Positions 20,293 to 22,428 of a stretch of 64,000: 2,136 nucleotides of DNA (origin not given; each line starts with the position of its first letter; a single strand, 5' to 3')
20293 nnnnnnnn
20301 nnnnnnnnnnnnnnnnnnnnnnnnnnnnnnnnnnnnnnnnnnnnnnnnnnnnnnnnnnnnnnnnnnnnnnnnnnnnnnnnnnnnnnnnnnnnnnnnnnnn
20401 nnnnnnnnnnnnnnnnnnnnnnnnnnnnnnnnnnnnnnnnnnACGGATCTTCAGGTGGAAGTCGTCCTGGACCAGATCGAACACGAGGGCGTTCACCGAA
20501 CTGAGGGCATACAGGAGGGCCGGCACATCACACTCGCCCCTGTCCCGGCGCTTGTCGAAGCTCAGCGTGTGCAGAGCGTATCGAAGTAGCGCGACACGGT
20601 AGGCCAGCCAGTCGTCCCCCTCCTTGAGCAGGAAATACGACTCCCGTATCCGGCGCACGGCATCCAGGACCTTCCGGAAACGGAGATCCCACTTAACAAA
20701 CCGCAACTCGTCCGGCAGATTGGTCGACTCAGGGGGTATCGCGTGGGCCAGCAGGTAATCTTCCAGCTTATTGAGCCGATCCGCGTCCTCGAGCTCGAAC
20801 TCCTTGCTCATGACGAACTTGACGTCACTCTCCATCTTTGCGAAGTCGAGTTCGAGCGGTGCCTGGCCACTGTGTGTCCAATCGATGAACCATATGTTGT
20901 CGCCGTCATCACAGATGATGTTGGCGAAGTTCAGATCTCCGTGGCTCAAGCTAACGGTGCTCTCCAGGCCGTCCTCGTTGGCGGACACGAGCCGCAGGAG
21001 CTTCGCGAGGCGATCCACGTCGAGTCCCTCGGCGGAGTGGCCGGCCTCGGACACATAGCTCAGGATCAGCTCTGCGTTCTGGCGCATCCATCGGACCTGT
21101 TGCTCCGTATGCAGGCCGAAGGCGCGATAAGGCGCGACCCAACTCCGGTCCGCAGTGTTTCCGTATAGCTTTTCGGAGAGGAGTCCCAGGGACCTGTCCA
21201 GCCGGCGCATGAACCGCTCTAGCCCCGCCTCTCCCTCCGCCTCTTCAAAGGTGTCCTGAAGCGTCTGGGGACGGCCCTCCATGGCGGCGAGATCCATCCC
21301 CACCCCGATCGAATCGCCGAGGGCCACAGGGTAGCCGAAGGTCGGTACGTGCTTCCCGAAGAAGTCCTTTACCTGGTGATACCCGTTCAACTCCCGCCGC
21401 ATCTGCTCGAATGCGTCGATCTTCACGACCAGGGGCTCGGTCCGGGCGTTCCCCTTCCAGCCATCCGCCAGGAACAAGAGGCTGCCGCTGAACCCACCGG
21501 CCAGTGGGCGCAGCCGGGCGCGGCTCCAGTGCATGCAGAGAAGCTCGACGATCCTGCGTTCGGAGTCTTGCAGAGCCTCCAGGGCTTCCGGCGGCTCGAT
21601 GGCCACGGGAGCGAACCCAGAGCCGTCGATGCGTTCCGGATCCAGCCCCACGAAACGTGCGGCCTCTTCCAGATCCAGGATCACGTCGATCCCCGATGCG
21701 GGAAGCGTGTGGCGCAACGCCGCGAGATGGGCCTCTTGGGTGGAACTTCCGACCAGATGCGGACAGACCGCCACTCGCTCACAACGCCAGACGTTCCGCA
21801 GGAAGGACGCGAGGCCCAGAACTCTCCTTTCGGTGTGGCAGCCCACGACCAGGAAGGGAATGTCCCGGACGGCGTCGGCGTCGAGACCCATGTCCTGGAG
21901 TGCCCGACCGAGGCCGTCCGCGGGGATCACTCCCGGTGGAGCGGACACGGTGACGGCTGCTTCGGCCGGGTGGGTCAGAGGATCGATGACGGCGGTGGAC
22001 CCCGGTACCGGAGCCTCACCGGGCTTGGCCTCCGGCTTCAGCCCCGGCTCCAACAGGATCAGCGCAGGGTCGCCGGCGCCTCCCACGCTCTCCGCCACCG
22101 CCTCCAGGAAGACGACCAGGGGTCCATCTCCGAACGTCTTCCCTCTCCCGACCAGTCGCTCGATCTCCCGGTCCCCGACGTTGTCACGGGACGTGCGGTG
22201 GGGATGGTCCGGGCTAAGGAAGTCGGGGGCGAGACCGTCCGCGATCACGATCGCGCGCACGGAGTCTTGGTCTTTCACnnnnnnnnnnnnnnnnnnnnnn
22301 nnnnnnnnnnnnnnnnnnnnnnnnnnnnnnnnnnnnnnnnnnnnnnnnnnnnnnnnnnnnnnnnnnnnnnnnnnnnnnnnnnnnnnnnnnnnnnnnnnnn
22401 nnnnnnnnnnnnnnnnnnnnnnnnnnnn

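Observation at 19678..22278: Unusual 866-aa fusion: isochorismatase-like hydrolase + APH-fold kinase + NUDIX hydrolase, translationally coupled to a cNMP-gated K+ channel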

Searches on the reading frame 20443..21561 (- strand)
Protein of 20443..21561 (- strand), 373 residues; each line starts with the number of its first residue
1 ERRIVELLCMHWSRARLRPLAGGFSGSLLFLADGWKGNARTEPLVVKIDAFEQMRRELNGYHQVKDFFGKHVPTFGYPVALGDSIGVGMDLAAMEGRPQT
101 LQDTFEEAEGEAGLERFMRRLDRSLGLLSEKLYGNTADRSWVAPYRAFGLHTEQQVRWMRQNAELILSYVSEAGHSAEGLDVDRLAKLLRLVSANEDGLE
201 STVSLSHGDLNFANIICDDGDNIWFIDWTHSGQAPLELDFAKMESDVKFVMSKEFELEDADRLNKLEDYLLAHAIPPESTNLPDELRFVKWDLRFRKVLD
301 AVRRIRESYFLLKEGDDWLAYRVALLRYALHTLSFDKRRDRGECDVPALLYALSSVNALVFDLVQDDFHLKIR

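Call 63: predict_structure(alignment_id=A4)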
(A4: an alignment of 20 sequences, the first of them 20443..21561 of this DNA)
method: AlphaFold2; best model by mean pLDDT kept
length: 373 residues; sequences in the alignment: 20
mean_pLDDT: 86.1   pTM: 0.88
mean pLDDT of the five models: 86.1, 84.1, 77.7, 77.6, 74.7
residues with pLDDT >= 90: 183; 70-90: 151; 50-70: 28; < 50: 11
segments of 3 or more residues with pLDDT < 50: 23-25, 368-373
pLDDT, mean of each block of 10 residues (from residue 1): 85 72 61 60 82 86 89 86 89 82 91 95 95 92 71 89 96 90 93 83 87 90 87 91 90 83 93 91 91 93 95 81 93 91 90 95 71 41
secondary structure, 60 per line:
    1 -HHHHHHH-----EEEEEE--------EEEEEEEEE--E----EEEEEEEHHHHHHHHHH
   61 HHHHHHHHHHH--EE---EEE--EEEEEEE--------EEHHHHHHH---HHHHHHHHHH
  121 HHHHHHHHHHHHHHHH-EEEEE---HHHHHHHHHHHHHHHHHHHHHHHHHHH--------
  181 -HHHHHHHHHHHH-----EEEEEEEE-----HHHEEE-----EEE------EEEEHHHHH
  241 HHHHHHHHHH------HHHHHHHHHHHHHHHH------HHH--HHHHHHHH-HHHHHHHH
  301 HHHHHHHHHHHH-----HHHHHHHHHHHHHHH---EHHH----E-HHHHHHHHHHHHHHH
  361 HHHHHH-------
elements in order: H2-8 E14-19 E28-36 E44-50 H51-71 E79-81 E84-90 H101-107 H111-136 E138-142 H146-172 H182-193 E199-206 E215-217 E223-225 E232-235 H236-250 H257-272 H284-291 H293-312 H318-332 H346-366

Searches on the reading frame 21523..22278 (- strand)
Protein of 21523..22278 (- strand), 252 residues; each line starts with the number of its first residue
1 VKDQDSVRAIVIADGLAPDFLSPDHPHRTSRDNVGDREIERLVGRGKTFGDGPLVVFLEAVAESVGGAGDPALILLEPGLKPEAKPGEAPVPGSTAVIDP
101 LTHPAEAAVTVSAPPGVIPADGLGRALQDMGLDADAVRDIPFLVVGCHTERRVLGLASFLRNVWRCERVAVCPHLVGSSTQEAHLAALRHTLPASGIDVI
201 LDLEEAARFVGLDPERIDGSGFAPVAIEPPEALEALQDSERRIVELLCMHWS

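Call 33: predict_structure(alignment_id=A1)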
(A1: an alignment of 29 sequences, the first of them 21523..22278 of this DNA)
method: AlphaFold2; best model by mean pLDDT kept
length: 252 residues; sequences in the alignment: 29
mean_pLDDT: 87.2   pTM: 0.87
mean pLDDT of the five models: 87.2, 84.6, 83.9, 82.2, 82.0
residues with pLDDT >= 90: 148; 70-90: 82; 50-70: 19; < 50: 3
segments of 3 or more residues with pLDDT < 50: none
pLDDT, mean of each block of 10 residues (from residue 1): 68 93 86 90 93 95 88 90 68 73 95 90 96 94 84 91 97 90 83 93 94 86 83 88 79 49
secondary structure, 60 per line:
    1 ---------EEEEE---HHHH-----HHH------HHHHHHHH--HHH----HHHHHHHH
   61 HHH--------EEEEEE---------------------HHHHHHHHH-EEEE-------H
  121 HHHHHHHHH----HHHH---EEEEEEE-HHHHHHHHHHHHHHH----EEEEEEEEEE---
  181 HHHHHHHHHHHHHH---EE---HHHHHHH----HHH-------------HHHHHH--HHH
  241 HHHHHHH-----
elements in order: E10-14 H18-21 H36-43 H53-63 E72-77 H99-107 E109-112 H120-129 H134-137 E141-147 H149-163 E168-177 H181-194 H203-209 H230-235 H238-247

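Call 40: search_solved_structures(query=A1, max_evalue=10, show_alignments=4)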
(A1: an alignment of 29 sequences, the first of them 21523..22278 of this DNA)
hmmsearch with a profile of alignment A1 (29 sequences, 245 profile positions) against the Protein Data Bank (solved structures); distinct sequences matched with E-value up to 10: 1.
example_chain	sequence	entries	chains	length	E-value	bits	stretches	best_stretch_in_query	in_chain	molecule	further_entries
7ase_Y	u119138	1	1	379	0.54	13.1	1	114-156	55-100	Eukaryotic translation initiation factor 5, putative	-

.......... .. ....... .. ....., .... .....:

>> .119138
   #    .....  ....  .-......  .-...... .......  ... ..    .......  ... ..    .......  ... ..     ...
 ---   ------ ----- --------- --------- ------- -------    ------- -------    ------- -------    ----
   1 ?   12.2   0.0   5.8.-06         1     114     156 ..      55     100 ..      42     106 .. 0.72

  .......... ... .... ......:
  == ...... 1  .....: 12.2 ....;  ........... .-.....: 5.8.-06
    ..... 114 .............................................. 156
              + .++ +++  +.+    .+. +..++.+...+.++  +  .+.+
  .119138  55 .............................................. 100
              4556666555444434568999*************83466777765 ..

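Call 80: search_protein_representatives(alignment_id=A1)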
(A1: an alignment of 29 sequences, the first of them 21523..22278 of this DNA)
Query: 29 sequences, 245 profile positions. Proteins with E-value up to 0.001 (for the whole library): 164; up to 1e-10: 111; up to 1e-30: 50. The best 150 are listed.
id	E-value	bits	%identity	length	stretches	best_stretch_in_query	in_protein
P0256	6.6e-97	340.3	-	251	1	2-245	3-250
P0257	2.2e-95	335.4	-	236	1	1-240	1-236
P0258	2.1e-91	322.3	-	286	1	3-245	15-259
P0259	4.1e-89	314.8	-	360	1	8-245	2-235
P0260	5.3e-82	291.5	-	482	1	1-245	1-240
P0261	1.4e-78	280.3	-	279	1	1-245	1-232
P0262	1.9e-78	279.9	-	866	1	1-245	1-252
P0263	1.6e-76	273.6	-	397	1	1-245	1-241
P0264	1.7e-73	263.7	-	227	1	3-227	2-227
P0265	9.9e-70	251.3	-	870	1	1-245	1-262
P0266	6.2e-69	248.7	-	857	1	2-245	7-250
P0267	9.0e-66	238.4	-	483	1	1-245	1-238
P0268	2.0e-61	224.1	-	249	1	3-192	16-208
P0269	2.4e-59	217.3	-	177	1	98-245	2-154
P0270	1.8e-56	208.0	-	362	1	1-245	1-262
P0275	9.3e-55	202.3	-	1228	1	50-245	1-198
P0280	4.4e-49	183.7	-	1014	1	3-245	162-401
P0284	1.8e-47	178.4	-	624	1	3-245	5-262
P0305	2.3e-33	132.3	-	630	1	2-242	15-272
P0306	1.4e-28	116.6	-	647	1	1-242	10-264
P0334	3.2e-19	85.9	-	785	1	79-242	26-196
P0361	8.3e-12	61.7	-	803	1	33-242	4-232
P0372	2.5e-09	53.5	-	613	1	25-240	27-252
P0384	1.3e-06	44.6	-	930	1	5-210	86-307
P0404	3.0e-05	40.2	-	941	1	2-212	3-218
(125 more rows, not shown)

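Call 81: search_protein_families(library=pfam, proteins=[P0275, P0280, P0284, P0305, P0306, P0372, P0384, P0404, P0334, P0361], max_evalue=0.001)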
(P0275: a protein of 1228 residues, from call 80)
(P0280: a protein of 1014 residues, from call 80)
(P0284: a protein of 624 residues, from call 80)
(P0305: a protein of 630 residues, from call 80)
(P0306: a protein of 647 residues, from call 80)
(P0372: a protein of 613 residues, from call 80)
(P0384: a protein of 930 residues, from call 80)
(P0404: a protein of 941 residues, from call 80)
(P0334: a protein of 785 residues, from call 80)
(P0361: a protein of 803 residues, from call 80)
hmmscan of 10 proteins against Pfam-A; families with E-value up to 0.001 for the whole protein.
P0275 (1228 aa): 2 families
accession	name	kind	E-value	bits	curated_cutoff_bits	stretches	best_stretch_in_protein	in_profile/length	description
PF00459.30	Inositol_P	-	3.4e-05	23.9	27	0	1051-1080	216-245/271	Inositol monophosphatase family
PF01633.27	Choline_kinase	-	0.00035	20.4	29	1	370-427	144-202/300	Choline/ethanolamine kinase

P0280 (1014 aa): 4 families
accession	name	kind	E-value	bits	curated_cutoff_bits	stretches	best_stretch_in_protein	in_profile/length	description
PF19974.5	TCAD9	-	2e-26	93.6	40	2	550-721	263-428/429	Ternary complex associated domain 9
PF13581.12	HATPase_c_2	-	1.3e-17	64.4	27.4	1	23-145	2-125/127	Histidine kinase-like ATPase domain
PF00293.34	NUDIX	-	7.2e-09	36.2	21.1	1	859-970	6-117/134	NUDIX domain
PF02518.31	HATPase_c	-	6.8e-05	23.7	26.4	1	54-135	7-90/111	Histidine kinase-, DNA gyrase B-, and HSP90-like ATPase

P0284 (624 aa): 2 families
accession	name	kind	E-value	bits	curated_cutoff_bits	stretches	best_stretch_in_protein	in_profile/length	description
PF19974.5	TCAD9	-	9.1e-30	104.6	40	2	451-586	293-429/429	Ternary complex associated domain 9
PF01636.29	APH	-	6.3e-08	33.1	23.2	1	265-496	1-210/239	Phosphotransferase enzyme family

P0305 (630 aa): 2 families
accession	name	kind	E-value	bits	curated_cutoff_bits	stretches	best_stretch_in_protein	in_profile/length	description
PF19974.5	TCAD9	-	3e-29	102.9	40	2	459-591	297-428/429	Ternary complex associated domain 9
PF01636.29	APH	-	0.00025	21.3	23.2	1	440-499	153-209/239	Phosphotransferase enzyme family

P0306 (647 aa): 2 families
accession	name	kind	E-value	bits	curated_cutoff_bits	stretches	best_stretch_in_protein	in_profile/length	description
PF19974.5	TCAD9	-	1e-27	97.8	40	2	434-611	263-428/429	Ternary complex associated domain 9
PF01636.29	APH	-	7e-06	26.4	23.2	1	472-513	166-208/239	Phosphotransferase enzyme family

P0372 (613 aa): 2 families
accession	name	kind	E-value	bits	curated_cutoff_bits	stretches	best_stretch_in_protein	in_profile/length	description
PF19974.5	TCAD9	-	2.2e-45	156.1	40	2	403-582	259-428/429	Ternary complex associated domain 9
PF00857.26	Isochorismatase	-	5.5e-06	27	27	1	70-204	45-172/175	Isochorismatase domain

P0384 (930 aa): 4 families
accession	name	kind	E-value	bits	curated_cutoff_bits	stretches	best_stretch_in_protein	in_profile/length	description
PF19974.5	TCAD9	-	1.3e-43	150.2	40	2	523-685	267-428/429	Ternary complex associated domain 9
PF01636.29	APH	-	5.4e-08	33.3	23.2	1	557-611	168-219/239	Phosphotransferase enzyme family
PF05706.17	CDKN3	-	2.1e-05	24.7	20.7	1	734-854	40-165/168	Cyclin-dependent kinase inhibitor 3 (CDKN3)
PF22785.1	Tc-R-P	-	0.00045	21.1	27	0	789-846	45-102/106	Polymorphic toxin system, DSP-PTPase phosphatase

P0404 (941 aa): 11 families
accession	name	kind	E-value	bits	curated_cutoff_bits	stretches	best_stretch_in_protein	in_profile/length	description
PF19974.5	TCAD9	-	1.6e-55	189.5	40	2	407-575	264-429/429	Ternary complex associated domain 9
PF05706.17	CDKN3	-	1.2e-16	61.3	20.7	1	605-734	24-156/168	Cyclin-dependent kinase inhibitor 3 (CDKN3)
PF00782.25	DSPc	-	6.9e-12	45.8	33.5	1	644-759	13-120/133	Dual specificity phosphatase, catalytic domain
PF22785.1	Tc-R-P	-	7.7e-12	46.1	27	1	637-737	11-105/106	Polymorphic toxin system, DSP-PTPase phosphatase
PF22784.1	PTP-SAK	-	8e-10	39.4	27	1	639-765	21-137/153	Swiss Army Knife protein, DSP-PTPase phosphatase domain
PF02915.23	Rubrerythrin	-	1.2e-09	39.1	22.8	1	888-939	7-60/137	Rubrerythrin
PF01636.29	APH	-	0.00015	22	23.2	1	431-484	154-208/239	Phosphotransferase enzyme family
PF10118.14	Metal_hydrol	-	0.00019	21.7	33.2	1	797-926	39-161/247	Predicted metal-dependent hydrolase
PF01163.29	RIO1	-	0.00033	20.7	22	1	442-470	120-148/187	RIO domain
PF05067.18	Mn_catalase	-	0.00072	19.1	27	0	884-939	143-198/284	Manganese containing catalase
PF00857.26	Isochorismatase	-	0.00076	20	27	0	63-200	41-172/175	Isochorismatase domain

P0334 (785 aa): 2 families
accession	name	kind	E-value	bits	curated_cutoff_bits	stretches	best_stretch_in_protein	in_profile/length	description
PF19974.5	TCAD9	-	6.9e-29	101.7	40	2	367-522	274-429/429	Ternary complex associated domain 9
PF01636.29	APH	-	1.9e-08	34.8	23.2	1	225-453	21-227/239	Phosphotransferase enzyme family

P0361 (803 aa): 2 families
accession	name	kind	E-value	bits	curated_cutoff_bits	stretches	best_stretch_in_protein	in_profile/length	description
PF19974.5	TCAD9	-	7.8e-15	55.4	40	1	425-560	294-429/429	Ternary complex associated domain 9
PF00293.34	NUDIX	-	4.7e-07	30.3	21.1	1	681-796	14-131/134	NUDIX domain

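Call 83: find_encoding_contigs(protein=P0280, flank=6000, max_places=2)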
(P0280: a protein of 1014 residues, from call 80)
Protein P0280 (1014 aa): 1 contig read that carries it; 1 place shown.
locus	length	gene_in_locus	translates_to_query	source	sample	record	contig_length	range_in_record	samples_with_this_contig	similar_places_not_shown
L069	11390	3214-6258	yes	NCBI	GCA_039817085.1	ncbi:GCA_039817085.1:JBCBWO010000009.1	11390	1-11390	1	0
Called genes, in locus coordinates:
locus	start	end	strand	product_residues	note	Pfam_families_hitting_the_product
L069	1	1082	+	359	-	?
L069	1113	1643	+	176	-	-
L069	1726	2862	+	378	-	PF16697:Yop-YscD_cpl, PF00498:FHA, PF07228:SpoIIE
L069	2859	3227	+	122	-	PF01740:STAS, PF13466:STAS_2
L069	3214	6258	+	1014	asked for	PF13581:HATPase_c_2, PF19974:TCAD9, PF25969:NUDT9_N, PF00293:NUDIX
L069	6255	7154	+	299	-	PF00459:Inositol_P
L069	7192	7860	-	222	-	PF00702:Hydrolase, PF12710:HAD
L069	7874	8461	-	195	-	PF01330:RuvA_N, PF00633:HHH (faint), PF14520:HHH_5, PF07499:RuvA_C (weak)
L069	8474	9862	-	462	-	PF07719:TPR_2 (faint), PF13174:TPR_6 (faint), PF13181:TPR_8 (faint), PF13428:TPR_14 (faint), PF13432:TPR_16 (faint), PF13176:TPR_7 (faint), PF03118:RNA_pol_A_CTD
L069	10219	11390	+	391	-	PF00275:EPSP_synthase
